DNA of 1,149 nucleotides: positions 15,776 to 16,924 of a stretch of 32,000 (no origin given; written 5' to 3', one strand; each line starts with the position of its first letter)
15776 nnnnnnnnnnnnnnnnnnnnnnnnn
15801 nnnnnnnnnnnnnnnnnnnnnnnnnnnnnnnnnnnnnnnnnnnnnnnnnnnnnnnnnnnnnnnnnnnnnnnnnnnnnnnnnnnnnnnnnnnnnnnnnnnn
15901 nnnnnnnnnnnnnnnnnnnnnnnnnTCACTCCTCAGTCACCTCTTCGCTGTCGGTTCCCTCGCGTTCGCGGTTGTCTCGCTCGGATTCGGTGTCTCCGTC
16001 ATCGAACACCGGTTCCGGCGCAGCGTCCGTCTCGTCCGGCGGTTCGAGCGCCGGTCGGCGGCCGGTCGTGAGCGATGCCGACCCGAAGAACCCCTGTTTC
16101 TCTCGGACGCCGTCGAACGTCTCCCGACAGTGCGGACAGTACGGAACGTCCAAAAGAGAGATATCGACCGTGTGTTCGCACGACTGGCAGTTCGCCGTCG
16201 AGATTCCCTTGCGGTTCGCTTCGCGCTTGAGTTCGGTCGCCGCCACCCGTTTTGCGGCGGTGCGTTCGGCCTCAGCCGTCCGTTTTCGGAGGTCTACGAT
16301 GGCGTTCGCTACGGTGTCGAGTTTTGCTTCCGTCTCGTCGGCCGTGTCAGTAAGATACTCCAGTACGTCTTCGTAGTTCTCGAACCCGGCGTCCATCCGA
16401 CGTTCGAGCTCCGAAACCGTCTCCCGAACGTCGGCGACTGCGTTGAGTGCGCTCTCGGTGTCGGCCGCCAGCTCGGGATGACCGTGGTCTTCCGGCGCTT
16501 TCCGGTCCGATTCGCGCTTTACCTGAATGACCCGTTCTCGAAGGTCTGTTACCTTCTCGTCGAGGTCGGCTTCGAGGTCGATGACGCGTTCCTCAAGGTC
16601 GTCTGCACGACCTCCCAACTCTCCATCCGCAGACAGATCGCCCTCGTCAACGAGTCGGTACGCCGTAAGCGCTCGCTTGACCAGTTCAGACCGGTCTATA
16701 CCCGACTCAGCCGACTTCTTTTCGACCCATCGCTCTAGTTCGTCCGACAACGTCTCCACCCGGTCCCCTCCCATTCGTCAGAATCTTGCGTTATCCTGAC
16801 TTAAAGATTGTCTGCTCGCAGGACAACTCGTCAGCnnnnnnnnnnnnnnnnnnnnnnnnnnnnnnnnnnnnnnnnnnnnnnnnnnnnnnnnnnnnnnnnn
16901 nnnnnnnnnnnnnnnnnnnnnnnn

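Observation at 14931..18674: Co-directional gene string: RFAP-synthase homolog, KaiC-like pseudo-ATPase, RHH-coiled-coil-Zn-ribbon protein, acidic Cys4 protein, TFS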

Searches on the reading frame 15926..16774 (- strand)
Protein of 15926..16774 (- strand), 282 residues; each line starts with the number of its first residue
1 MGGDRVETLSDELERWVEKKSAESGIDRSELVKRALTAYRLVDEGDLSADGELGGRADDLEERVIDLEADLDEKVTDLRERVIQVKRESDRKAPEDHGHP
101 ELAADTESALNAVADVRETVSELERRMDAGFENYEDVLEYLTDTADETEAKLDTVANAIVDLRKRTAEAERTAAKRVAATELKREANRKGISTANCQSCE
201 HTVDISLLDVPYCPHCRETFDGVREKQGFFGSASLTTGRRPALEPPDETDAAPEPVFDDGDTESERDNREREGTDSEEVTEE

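Call 3: search_protein_families(library=pfam, proteins=[window:15926-16774:-], max_evalue=0.1)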
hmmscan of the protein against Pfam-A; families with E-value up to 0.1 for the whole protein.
window:15926-16774:- (282 aa): 9 families
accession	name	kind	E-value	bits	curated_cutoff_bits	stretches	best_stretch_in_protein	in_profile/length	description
PF20155.4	TMP_3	-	0.018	15.2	41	1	129-181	22-74/192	Tape measure protein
PF06103.16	DUF948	-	0.025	15.2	37.2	1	112-160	27-75/89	Bacterial protein of unknown function (DUF948)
PF12200.13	DUF3597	-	0.046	14.7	29.8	1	86-196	12-109/127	Domain of unknown function (DUF3597)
PF01402.27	RHH_1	-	0.053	13.9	20.5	1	9-39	6-36/39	Ribbon-helix-helix protein, copG family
PF09491.16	RE_AlwI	-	0.053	12.9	23.1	1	117-193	66-141/441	AlwI restriction endonuclease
PF07191.17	Zn_ribbon_6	-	0.064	13.7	25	0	189-220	12-39/67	Double zinc ribbon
PF25587.1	Rv2743c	-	0.074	13.1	27.7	0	81-177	79-176/237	Rv2743c family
PF02181.28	FH2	-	0.092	12.3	34.8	0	70-160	280-365/372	Formin Homology 2 Domain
PF24460.1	DUF7575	-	0.1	12.5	28.5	0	210-221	3-14/28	Domain of unknown function (DUF7575)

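Call 4: search_protein_families(library=ncbifam, proteins=[window:15926-16774:-], max_evalue=0.1)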
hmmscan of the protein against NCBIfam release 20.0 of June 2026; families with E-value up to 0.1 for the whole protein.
window:15926-16774:- (282 aa): 7 families
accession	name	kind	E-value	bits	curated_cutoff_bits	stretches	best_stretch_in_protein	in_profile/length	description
NF045487.1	ASRP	equivalog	0.0018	16.9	300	1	46-179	329-458/593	archaea-specific SMC-related protein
TIGR02763.1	chlamy_scaf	equivalog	0.025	14.9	104.95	1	104-162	31-86/114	scaffolding protein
NF052612.1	sll0565_fam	equivalog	0.027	14.8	50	0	70-127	9-71/106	sll0565 family protein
TIGR00100.1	hypA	equivalog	0.035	14.1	88.1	1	193-226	70-103/116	hydrogenase maturation nickel metallochaperone HypA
NF002572.0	PRK02224.1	equivalog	0.045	12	1087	1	36-204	317-462/888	DNA double-strand break repair ATPase Rad50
NF038025.1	dapto_LiaX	exception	0.071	11.8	350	1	77-178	23-121/512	daptomycin-sensing surface protein LiaX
TIGR02168.1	SMC_prok_B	equivalog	0.085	10.5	567.35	1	68-181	350-830/1181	chromosome segregation protein SMC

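Call 9: find_homologous_proteins(query=window:15926-16774:-)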
Query window:15926-16774:- (282 aa): 152 proteins with E <= 0.001 among 4097 candidates; the best 120 are listed.
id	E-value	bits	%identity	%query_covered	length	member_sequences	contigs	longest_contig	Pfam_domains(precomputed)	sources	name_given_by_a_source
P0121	9.0e-170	581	98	100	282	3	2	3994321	-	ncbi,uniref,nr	ncbi:CopG family transcriptional regulator [Halogeometricum borinquense]|uniref:CopG family transcri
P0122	2.0e-111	390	73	91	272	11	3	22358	-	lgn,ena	-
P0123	5.5e-110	385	71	91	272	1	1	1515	-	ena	-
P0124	3.2e-107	376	71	91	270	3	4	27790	-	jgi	jgi:prefoldin subunit 5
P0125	4.5e-85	304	59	87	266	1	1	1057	-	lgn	-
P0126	2.2e-83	298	59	91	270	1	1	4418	-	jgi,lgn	jgi:DNA repair exonuclease SbcCD ATPase subunit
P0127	1.7e-80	289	56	92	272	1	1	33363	-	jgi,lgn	jgi:DNA repair exonuclease SbcCD ATPase subunit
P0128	1.2e-79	286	55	92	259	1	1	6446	-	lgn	-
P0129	8.7e-78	280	55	90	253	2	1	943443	-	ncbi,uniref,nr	ncbi:coiled-coil domain-containing protein [Halopelagius inordinatus]|uniref:CopG family transcripti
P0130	1.4e-77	279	55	93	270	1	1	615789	-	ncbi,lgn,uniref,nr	ncbi:hypothetical protein [Halogeometricum limi]|uniref:Uncharacterized protein n=1 Tax=Halogeometri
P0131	1.1e-76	276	54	93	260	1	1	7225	-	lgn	-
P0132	7.2e-75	270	53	91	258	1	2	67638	-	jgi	jgi:chromosome segregation ATPase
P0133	1.5e-74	269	54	100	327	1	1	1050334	-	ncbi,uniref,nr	ncbi:CopG family transcriptional regulator [Halogeometricum luteum]|uniref:CopG family transcription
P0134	2.1e-73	265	58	88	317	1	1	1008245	-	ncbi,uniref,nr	ncbi:CopG family transcriptional regulator [Halogeometricum sp. S1BR25-6]|uniref:CopG family transcr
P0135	2.7e-73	265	55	88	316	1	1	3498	-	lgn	-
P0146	1.6e-60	223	45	92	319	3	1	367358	-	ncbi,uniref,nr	ncbi:CopG family transcriptional regulator [Halobellus inordinatus]|uniref:CopG family transcription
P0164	2.4e-52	196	40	95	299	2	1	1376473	-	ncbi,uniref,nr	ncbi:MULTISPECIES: hypothetical protein [Halostella]|uniref:hypothetical protein n=1 Tax=Halostella 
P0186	1.3e-48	184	45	83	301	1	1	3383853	PF06103.17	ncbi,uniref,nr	ncbi:hypothetical protein [Halorussus lipolyticus]|uniref:hypothetical protein n=1 Tax=Halorussus li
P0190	2.3e-48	183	43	84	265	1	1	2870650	-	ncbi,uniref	ncbi:hypothetical protein [Halomicrococcus gelatinilyticus]|uniref:hypothetical protein n=1 Tax=Halo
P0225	2.4e-45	173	40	89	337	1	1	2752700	-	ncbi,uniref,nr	ncbi:Uncharacterized protein HSRCO_2422 [Halanaeroarchaeum sp. HSR-CO]|uniref:hypothetical protein n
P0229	1.7e-44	171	45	77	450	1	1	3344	-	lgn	-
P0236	1.2e-43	168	42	84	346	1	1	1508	PF14520.13,PF11731.15,PF14229.13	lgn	-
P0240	5.0e-43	166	40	94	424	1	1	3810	PF14520.13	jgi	jgi:predicted flap endonuclease-1-like 5' DNA nuclease/predicted Zn-ribbon and HTH transcriptional r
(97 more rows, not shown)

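Call 18: find_encoding_contigs(protein=P0225, flank=8000, max_places=2)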
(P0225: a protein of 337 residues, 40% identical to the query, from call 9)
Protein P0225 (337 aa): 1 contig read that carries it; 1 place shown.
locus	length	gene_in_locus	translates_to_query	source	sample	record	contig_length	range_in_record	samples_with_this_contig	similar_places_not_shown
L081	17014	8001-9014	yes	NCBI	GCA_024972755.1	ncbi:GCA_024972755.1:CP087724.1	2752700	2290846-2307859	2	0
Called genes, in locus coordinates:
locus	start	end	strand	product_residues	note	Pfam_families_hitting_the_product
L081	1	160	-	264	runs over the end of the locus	PF00215:OMPdecase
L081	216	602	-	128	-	PF25956:DUF7993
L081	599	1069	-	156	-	PF09999:DUF2240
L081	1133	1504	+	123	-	PF01201:Ribosomal_S8e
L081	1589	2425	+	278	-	PF06745:ATPase (faint), PF23442:DUF7125 (faint)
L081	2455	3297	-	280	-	PF01619:Pro_dh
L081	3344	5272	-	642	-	PF02730:AFOR_N, PF01314:AFOR_C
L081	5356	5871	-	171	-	-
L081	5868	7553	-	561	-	PF00474:SSF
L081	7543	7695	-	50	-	-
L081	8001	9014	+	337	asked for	-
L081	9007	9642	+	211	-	PF26456:DUF8135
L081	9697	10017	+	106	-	PF02150:Zn_ribbon_RPB9, PF01096:Zn_ribbon_TFIIS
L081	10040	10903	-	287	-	-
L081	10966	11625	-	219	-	PF00106:adh_short, PF13561:adh_short_C2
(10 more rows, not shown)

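Call 19: find_encoding_contigs(protein=P0186, flank=8000, max_places=2)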
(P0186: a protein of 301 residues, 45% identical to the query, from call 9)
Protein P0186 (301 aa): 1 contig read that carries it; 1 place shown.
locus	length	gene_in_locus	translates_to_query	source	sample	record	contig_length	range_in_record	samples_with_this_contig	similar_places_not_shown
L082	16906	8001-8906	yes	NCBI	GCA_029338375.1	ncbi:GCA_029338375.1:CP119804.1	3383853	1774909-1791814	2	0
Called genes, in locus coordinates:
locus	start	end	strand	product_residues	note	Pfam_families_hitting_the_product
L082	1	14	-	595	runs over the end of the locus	PF00085:Thioredoxin (weak), PF03190:Thioredox_DsbH, PF13098:Thioredoxin_2, PF13899:Thioredoxin_7, PF06662:C5-epim_C (faint)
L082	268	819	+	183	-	PF00226:DnaJ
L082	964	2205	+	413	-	PF01385:OrfB_IS605, PF07282:Cas12f1-like_TNB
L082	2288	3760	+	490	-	PF25162:DUF7827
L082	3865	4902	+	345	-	PF04471:Mrr_cat, PF11611:DUF4352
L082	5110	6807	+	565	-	PF00009:GTP_EFTU, PF03144:GTP_EFTU_D2, PF03143:GTP_EFTU_D3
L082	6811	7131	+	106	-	-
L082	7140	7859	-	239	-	PF00702:Hydrolase, PF12710:HAD (weak), PF13419:HAD_2, PF13242:Hydrolase_like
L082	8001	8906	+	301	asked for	PF06103:DUF948 (weak)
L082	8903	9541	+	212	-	PF26456:DUF8135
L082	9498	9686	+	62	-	-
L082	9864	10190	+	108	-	PF02597:ThiS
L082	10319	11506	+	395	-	PF25927:DUF7972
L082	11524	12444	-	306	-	PF00583:Acetyltransf_1, PF13508:Acetyltransf_7 (faint)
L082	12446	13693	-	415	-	PF18195:GatD_N, PF00710:Asparaginase, PF17763:Asparaginase_C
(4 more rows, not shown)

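Call 20: find_encoding_contigs(protein=P0164, flank=8000, max_places=2)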
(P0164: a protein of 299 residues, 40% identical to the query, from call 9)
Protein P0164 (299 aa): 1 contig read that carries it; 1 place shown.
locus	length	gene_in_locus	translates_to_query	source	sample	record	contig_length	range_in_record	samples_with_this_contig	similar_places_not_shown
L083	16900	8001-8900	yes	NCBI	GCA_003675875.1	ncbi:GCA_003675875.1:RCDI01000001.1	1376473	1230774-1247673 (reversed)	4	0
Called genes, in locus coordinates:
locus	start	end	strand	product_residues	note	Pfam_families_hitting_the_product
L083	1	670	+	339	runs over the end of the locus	PF08545:ACP_syn_III, PF08541:ACP_syn_III_C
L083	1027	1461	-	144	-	PF07790:Pilin_N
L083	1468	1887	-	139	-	PF07790:Pilin_N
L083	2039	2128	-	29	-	-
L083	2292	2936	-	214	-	PF01081:Aldolase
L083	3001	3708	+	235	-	PF24336:DUF7504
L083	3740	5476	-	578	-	PF00920:ILVD_EDD_N, PF24877:ILV_EDD_C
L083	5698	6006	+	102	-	-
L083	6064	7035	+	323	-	PF00288:GHMP_kinases_N, PF08544:GHMP_kinases_C (weak)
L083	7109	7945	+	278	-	PF06745:ATPase (faint), PF23442:DUF7125 (faint)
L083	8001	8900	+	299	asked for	-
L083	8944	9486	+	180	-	PF26456:DUF8135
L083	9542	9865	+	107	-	PF02150:Zn_ribbon_RPB9 (weak), PF01096:Zn_ribbon_TFIIS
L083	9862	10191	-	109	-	PF26007:DUF8000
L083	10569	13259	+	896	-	PF00311:PEPcase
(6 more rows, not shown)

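Call 24: search_solved_structures(query=A3, max_evalue=10)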
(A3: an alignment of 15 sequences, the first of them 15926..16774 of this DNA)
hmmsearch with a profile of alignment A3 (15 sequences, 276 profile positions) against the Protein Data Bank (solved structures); distinct sequences matched with E-value up to 10: 25.
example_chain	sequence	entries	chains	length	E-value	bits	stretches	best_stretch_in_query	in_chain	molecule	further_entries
8bhf_n1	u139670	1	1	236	0.012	18.2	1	127-192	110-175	CCR4-NOT transcription complex subunit 3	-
1eke_A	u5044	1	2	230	0.022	17.3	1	22-117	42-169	RIBONUCLEASE HII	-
7zr2_A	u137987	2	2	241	0.034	16.7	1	52-176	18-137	Spike protein S2',Chimeric protein mimic of SARS-CoV-2 Spike HR1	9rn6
6iwb_A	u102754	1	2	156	0.082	15.5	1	27-93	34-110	Apolipoprotein E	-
9c3h_SB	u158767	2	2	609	0.13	14.8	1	127-191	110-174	CCR4-NOT transcription complex subunit 3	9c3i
1fo5_A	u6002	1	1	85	0.18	14.3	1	205-228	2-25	THIOREDOXIN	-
6ncn_A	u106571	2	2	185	0.27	13.8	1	17-109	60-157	Apolipoprotein E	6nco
4hv0_A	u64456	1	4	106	0.32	13.5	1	8-49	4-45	AvtR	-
4qiw_P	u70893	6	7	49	0.33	13.5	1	199-223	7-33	DNA-directed RNA polymerase subunit P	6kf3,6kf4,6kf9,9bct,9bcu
3vp8_A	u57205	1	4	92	0.4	13.2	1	64-146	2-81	General transcriptional corepressor TUP1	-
7tbi_N1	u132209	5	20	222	0.69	12.4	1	140-197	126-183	Nup57 | NUP58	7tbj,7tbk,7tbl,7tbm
5cws_D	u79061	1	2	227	0.74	12.3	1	140-197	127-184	Nucleoporin NUP49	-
9tps_A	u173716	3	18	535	0.75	12.3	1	56-102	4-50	Propionyl CoA carboxylase beta subunit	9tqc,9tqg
1zx3_A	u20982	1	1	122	0.82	12.2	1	13-65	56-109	hypothetical protein NE0241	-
4etr_A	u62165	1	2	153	0.84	12.1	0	139-189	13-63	Putative uncharacterized protein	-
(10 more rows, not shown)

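Call 43: find_encoding_contigs(protein=P0146, flank=8000, max_places=1)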
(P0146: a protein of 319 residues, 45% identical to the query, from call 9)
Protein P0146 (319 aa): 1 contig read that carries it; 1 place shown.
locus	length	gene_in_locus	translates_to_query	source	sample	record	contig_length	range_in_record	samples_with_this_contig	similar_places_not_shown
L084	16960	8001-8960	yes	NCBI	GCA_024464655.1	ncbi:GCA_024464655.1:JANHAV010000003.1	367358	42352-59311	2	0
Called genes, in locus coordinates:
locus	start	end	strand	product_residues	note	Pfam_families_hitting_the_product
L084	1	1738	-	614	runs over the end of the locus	PF00890:FAD_binding_2, PF01266:DAO (faint), PF03486:HI0933_like (weak), PF07992:Pyr_redox_2 (faint), PF02910:Succ_DH_flav_C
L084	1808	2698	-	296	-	PF13085:Fer2_3, PF13237:Fer4_10 (weak), PF12838:Fer4_7 (weak), PF13183:Fer4_8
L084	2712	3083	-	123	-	PF01127:Sdh_cyt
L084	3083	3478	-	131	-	PF01127:Sdh_cyt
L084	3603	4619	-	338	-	PF24827:AstE_AspA_cat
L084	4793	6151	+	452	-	PF02655:ATP-grasp_3 (faint), PF08443:RimK, PF02955:GSH-S_ATP (weak), PF05618:RimB-like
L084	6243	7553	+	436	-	PF03069:FmdA_AmdA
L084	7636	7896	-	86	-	PF02597:ThiS (weak)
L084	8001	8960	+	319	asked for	-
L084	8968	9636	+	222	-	PF26456:DUF8135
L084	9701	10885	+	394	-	PF01040:UbiA, PF18916:Lycopene_cyc (weak)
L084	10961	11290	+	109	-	PF01096:Zn_ribbon_TFIIS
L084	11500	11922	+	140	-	-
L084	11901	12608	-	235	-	-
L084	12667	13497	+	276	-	-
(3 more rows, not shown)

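Call 61: predict_structure(alignment_id=A6)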
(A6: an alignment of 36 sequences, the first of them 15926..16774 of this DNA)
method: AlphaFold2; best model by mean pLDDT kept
length: 282 residues; sequences in the alignment: 36
mean_pLDDT: 81.2   pTM: 0.47
mean pLDDT of the five models: 81.2, 80.1, 79.8, 79.4, 77.6
residues with pLDDT >= 90: 117; 70-90: 101; 50-70: 32; < 50: 32
segments of 3 or more residues with pLDDT < 50: 1-5, 249-251, 258-270
pLDDT, mean of each block of 10 residues (from residue 1): 57 92 92 85 59 72 94 96 91 75 83 87 84 79 88 87 89 93 97 98 97 97 95 91 52 49 45 55 66
secondary structure, 60 per line:
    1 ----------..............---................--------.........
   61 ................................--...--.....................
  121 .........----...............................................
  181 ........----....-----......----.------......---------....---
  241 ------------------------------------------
elements in order: H11-24 H28-43 H52-92 H100-129 H134-188 E193-196 E202-204 E219-224 E234-237

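Call 65: fold_search(model_id=the predicted structure, library=pdb)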
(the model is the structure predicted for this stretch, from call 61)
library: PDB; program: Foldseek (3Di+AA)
matches with E <= 10: 16; with E <= 0.001: 0
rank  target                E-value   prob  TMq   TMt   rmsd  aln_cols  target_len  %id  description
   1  9egv_A                1.8e+00  0.08  0.11  0.30  10.4        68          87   20  HOIL-1 RING2 domain bound to ubiquitin (released 2024-12-11)
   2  5gpy_A                2.5e+00  0.08  0.13  0.19  10.2        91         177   13  Crystal structure of the human TFIIE complex (released 2016-11-02)
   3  9egw_A                2.6e+00  0.07  0.11  0.30  10.4        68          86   20  HOIL-1 RING2 domain bound to ubiquitin-maltose (maltose not modelled) (released 2024-12-11)
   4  9egv_B                4.9e+00  0.06  0.11  0.33  10.8        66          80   21  HOIL-1 RING2 domain bound to ubiquitin (released 2024-12-11)
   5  5y06                  4.9e+00  0.03  0.15  0.18  35.4       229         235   18  Structural characterization of msmeg_4306 from Mycobacterium smegmatis (released 2018-05-02)
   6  7cq4_A                5.6e+00  0.04  0.11  0.11  12.4        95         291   10  Crystal structure of Slx1-Slx4 in complex with 5'flap DNA (released 2021-06-16)
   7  2rdc_A                6.4e+00  0.10  0.19  0.37  10.2       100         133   24  CRYSTAL STRUCTURE OF A PUTATIVE LIPID BINDING PROTEIN (GSU0061) FROM GEOBACTER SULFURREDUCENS PCA AT 1.80 A RESOLUTION (released 2007-10-09)
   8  1vd4_MODEL_1_A        6.4e+00  0.02  0.08  0.28   9.9        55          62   11  Solution structure of the zinc finger domain of TFIIE alpha (released 2004-10-05)
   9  5l8b_A                7.3e+00  0.14  0.21  0.54   6.0        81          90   20  Crystal structure of Rhodospirillum rubrum Rru_A0973 mutant E62A (released 2016-08-31)
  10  2oeq_D                7.3e+00  0.04  0.15  0.27  10.6       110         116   20  Protein of Unknown Function (DUF964) from Bacillus stearothermophilus (released 2007-01-30)
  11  7yuj_B                8.3e+00  0.04  0.09  0.16   9.5        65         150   17  Crystal structure of HOIL-1L(365-510) (released 2023-08-30)
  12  7yuj_A                8.3e+00  0.03  0.09  0.16  10.4        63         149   19  Crystal structure of HOIL-1L(365-510) (released 2023-08-30)
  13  5l89_B                9.5e+00  0.12  0.19  0.51   5.1        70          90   20  Crystal structure of Rhodospirillum rubrum Rru_A0973 mutant E32A (released 2016-08-31)
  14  7k58_A                9.5e+00  0.08  0.16  0.01   5.9        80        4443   25  Structure of outer-arm dyneins bound to microtubule with microtubule binding state 1(MTBS-1) (released 2021-09-29)
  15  7kek_A                9.5e+00  0.08  0.16  0.01   5.9        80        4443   25  Structure of the free outer-arm dynein in pre-parallel state (released 2021-09-29)
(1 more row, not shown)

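Call 68: find_related_loci(query=A6, collection=metagenome_contigs, flank=6000)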
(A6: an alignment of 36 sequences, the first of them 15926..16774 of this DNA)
Query A6 (282 aa) in metagenome_contigs; peptide patterns used: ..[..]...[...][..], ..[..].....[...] (x = any residue, [..] = any of these).
510 stretches matched a pattern; 162 encode a relative of the query (tblastn E <= 1e-3); the best 80 are kept; 80 distinct loci.
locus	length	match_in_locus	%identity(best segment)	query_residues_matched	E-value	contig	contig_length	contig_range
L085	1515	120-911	71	1-258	4e-128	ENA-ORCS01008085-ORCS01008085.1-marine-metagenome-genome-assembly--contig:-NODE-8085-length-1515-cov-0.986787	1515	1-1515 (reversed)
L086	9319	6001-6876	45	1-282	2e-74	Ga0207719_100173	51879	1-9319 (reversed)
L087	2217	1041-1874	45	1-254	6e-72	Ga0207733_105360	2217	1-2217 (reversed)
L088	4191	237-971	45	1-244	4e-69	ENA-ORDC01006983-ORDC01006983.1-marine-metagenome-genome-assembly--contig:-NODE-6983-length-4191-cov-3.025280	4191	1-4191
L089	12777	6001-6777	50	1-244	1e-66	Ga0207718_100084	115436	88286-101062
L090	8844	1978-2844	46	1-258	2e-66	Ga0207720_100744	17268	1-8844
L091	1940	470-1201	47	1-243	9e-68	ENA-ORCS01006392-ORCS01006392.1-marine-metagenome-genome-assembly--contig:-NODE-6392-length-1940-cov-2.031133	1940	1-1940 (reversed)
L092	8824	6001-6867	45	1-258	2e-64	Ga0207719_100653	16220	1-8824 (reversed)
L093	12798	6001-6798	48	1-259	2e-63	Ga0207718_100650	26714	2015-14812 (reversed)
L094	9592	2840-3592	45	1-244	1e-62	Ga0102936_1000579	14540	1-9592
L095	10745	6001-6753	45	1-244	1e-62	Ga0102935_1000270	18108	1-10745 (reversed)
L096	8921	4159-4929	46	1-254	4e-61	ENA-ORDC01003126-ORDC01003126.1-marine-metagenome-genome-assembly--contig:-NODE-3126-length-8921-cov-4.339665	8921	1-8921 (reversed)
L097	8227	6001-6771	46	1-254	4e-61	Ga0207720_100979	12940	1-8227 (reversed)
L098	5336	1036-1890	43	1-282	8e-61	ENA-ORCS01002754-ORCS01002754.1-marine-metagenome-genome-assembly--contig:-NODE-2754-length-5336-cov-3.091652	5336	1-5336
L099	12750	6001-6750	46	1-247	3e-60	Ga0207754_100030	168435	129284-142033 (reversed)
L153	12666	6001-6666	45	52-266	2e-46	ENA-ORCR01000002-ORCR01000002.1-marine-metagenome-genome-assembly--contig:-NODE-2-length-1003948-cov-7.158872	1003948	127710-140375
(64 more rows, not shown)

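Call 76: search_protein_families(library=padloc, proteins=[window:15926-16774:-], max_evalue=0.01)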
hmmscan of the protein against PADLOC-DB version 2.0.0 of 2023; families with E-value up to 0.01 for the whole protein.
window:15926-16774:- (282 aa): 2 families
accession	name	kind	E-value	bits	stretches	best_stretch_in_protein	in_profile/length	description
PDLC04162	HEC-08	-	0.005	14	1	140-221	174-254/358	-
PDLC00254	LmuB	-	0.0058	13.3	1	74-206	183-303/563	AAA ATPase domain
